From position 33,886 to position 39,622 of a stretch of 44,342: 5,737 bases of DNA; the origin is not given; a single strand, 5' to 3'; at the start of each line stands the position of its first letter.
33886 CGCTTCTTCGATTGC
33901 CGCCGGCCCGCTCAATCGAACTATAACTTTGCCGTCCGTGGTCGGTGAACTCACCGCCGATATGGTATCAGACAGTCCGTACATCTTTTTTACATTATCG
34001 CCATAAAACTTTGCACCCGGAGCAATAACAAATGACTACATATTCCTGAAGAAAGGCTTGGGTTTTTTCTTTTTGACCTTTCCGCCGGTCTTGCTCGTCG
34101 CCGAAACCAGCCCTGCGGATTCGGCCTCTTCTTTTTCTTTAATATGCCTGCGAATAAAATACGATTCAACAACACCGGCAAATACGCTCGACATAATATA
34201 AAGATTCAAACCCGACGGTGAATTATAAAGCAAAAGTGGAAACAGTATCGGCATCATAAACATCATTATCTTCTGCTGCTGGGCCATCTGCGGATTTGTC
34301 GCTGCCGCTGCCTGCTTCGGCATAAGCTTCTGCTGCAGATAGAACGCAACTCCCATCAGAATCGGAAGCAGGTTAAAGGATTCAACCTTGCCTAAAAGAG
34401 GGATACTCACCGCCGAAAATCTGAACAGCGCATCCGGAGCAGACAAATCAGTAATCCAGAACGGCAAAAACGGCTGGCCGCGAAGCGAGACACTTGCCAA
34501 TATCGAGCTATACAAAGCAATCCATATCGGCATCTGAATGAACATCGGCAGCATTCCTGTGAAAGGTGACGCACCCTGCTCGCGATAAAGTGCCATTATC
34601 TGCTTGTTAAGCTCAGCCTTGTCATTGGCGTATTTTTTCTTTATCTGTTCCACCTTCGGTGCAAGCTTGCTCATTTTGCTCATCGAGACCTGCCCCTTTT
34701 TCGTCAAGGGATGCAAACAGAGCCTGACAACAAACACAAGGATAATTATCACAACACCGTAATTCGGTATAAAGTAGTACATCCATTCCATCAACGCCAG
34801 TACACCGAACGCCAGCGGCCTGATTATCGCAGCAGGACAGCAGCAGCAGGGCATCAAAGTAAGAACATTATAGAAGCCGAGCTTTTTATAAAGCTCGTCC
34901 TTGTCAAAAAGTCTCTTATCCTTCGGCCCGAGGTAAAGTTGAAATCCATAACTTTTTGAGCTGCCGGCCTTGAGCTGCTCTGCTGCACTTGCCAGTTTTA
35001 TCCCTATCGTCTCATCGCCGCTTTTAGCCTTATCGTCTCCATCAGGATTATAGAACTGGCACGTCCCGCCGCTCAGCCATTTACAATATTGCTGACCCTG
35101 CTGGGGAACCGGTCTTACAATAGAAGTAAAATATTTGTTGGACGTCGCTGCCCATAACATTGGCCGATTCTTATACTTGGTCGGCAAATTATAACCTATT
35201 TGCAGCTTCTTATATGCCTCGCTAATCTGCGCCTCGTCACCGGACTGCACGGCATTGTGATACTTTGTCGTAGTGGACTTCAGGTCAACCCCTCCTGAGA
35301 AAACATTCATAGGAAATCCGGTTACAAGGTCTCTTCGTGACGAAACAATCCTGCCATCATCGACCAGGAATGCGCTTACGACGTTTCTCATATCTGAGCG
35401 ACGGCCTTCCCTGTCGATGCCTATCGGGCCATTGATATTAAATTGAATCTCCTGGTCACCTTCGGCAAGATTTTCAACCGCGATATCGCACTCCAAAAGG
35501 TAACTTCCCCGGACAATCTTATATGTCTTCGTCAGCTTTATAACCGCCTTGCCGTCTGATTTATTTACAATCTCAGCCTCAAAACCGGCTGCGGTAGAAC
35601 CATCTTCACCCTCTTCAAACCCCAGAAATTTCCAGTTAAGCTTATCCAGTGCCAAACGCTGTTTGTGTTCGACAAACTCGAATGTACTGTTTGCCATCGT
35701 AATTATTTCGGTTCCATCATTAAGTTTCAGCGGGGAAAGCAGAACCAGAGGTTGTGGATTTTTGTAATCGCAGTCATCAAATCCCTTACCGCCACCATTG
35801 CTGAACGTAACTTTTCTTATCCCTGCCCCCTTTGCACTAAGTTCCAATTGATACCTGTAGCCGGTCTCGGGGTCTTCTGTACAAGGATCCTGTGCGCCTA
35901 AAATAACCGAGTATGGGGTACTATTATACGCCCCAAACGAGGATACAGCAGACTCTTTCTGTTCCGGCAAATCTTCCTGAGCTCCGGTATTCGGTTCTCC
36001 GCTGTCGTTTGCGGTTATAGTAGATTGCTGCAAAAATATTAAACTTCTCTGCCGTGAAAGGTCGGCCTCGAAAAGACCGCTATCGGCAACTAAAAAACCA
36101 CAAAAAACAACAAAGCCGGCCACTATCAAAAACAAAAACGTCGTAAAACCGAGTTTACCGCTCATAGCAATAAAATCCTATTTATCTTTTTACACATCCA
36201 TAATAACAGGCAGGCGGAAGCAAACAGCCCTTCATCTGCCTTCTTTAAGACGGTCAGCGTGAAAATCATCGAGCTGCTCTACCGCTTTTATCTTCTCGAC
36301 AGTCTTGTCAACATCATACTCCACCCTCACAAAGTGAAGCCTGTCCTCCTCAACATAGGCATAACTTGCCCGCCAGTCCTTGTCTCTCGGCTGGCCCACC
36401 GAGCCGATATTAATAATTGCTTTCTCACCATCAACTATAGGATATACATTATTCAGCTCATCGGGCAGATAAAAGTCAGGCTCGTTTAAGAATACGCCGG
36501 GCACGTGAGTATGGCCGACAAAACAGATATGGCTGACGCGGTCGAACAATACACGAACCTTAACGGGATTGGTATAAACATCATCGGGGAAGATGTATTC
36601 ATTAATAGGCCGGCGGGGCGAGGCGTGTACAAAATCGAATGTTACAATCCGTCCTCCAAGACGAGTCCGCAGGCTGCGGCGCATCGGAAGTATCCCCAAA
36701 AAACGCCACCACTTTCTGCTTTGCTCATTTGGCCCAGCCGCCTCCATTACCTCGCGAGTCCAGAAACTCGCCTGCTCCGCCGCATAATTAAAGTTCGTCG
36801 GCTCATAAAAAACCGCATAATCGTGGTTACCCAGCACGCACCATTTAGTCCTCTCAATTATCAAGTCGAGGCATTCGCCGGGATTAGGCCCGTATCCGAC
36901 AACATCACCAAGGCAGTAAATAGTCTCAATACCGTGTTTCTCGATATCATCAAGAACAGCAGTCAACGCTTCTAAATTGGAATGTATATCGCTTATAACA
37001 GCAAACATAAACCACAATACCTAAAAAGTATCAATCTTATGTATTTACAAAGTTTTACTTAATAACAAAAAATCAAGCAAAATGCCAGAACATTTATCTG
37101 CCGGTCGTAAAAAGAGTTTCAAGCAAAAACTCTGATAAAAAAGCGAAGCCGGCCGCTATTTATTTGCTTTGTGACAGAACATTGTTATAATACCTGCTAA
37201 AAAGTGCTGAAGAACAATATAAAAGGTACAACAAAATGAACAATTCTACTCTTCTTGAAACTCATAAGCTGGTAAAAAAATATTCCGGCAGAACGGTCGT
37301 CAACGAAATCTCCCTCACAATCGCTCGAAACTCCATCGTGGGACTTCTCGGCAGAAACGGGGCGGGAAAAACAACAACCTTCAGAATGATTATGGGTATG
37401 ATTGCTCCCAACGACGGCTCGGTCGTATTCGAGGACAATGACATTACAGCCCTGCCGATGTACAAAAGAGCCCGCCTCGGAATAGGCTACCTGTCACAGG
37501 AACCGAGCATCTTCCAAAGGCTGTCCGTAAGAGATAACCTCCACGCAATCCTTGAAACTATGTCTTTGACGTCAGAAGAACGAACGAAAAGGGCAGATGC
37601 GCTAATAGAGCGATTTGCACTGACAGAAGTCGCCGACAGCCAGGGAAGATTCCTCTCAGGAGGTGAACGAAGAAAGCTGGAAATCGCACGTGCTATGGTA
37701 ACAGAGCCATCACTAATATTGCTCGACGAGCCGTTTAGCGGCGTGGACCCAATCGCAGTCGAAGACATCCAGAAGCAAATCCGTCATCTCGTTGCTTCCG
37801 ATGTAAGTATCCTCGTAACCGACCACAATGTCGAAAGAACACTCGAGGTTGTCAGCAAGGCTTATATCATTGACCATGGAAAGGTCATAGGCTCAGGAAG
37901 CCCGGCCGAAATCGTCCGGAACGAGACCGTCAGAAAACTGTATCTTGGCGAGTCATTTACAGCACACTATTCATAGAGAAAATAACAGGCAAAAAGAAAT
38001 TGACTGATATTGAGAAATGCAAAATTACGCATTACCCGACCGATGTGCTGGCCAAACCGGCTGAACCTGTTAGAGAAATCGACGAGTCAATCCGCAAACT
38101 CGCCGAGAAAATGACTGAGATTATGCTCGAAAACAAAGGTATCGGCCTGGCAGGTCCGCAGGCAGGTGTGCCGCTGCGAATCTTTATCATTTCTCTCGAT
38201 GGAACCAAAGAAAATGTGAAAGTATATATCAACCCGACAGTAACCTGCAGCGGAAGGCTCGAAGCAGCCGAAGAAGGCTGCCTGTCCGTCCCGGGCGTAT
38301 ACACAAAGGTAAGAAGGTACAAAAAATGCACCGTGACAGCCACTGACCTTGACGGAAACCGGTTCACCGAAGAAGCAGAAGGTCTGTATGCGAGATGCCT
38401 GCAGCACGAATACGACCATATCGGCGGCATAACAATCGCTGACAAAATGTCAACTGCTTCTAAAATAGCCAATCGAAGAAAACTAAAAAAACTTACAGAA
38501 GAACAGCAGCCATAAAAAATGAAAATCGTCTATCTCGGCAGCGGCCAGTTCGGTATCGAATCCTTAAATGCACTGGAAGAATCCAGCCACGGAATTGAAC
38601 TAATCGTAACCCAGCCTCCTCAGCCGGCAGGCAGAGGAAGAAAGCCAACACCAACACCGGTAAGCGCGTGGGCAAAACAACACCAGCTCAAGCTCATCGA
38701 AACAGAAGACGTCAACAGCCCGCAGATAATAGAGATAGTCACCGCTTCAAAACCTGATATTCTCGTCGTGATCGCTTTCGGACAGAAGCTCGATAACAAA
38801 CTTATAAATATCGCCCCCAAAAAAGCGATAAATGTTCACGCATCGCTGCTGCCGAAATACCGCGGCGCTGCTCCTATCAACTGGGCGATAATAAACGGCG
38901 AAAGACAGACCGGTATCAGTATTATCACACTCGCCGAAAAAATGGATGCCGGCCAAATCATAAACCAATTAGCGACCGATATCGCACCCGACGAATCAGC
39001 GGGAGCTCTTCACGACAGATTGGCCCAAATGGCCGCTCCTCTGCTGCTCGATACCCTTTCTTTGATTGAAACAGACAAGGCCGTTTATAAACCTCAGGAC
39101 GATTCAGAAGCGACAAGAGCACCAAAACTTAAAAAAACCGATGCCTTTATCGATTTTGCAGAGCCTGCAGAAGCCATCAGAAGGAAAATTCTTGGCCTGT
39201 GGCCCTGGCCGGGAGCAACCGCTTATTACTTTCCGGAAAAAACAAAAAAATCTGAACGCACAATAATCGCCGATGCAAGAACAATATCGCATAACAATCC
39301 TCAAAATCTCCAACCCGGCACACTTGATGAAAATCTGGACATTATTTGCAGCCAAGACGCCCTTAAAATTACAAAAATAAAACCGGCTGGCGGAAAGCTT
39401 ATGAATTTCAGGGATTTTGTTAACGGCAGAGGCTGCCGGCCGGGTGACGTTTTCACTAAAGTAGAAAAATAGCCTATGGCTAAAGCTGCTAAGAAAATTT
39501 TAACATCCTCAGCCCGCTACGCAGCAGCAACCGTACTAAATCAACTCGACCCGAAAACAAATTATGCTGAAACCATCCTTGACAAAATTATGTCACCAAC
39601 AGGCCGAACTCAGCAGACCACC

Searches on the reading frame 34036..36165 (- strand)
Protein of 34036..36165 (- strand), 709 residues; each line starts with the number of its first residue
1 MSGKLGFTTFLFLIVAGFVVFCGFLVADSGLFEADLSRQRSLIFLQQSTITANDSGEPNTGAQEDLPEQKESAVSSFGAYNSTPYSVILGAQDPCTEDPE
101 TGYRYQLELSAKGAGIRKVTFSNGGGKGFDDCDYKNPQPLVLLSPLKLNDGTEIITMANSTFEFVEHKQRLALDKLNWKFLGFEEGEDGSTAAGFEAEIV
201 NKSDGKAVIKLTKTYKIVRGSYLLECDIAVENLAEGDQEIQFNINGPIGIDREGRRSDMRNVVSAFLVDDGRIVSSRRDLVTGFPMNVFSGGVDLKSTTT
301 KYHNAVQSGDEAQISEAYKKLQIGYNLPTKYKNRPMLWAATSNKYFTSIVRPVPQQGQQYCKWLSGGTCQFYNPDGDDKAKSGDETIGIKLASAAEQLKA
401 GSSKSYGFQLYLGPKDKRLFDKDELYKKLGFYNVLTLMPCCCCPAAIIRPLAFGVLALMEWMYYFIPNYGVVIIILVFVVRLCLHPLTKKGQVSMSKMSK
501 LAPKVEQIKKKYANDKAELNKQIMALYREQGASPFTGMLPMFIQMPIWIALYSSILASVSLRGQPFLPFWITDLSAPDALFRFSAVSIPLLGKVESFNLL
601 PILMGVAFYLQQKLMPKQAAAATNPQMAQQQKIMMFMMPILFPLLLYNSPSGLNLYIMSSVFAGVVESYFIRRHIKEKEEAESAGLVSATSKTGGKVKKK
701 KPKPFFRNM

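Call 63: search_protein_families(library=pfam, proteins=[window:34036-36165:-], max_evalue=0.00001)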
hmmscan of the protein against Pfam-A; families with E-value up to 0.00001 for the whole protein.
window:34036-36165:- (709 aa): 2 families
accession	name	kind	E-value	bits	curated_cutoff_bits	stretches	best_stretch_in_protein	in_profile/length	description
PF02096.25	60KD_IMP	-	1e-48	165.8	35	1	469-673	1-163/163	60Kd inner membrane protein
PF14849.12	YidC_periplas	-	3.6e-08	34.1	24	0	105-420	9-257/283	YidC periplasmic domain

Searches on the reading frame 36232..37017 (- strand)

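Call 63: search_protein_families(library=pfam, proteins=[window:36232-37017:-], max_evalue=0.00001)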
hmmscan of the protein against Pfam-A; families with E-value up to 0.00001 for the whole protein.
window:36232-37017:- (261 aa): 2 families
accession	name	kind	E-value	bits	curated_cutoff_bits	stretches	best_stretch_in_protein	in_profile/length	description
PF00149.33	Metallophos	-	6.3e-15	56.6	21.5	1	5-173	3-191/191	Calcineurin-like phosphoesterase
PF12850.12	Metallophos_2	-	1.1e-14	55.2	27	1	5-223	3-150/154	Calcineurin-like phosphoesterase superfamily domain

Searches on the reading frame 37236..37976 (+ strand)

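Call 63: search_protein_families(library=pfam, proteins=[window:37236-37976:+], max_evalue=0.00001)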
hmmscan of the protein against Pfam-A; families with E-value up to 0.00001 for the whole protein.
window:37236-37976:+ (246 aa): 2 families
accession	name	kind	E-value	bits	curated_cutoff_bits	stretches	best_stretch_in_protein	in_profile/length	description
PF00005.33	ABC_tran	-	1.2e-34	120.3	25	1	23-167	2-136/137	ABC transporter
PF12399.14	BCA_ABC_TP_C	-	1.5e-07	31.3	25.5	1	216-241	1-26/27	Branched-chain amino acid ATP-binding cassette transporter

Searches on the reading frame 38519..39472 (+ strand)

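Call 63: search_protein_families(library=pfam, proteins=[window:38519-39472:+], max_evalue=0.00001)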
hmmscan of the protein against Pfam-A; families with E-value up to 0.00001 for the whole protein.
window:38519-39472:+ (317 aa): 2 families
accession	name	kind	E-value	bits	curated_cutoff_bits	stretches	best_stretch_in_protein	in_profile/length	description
PF00551.24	Formyl_trans_N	-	5.9e-38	130.9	26.1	1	1-178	1-179/181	Formyl transferase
PF02911.23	Formyl_trans_C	-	5e-18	65.6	21.1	1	203-304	1-99/100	Formyl transferase, C-terminal domain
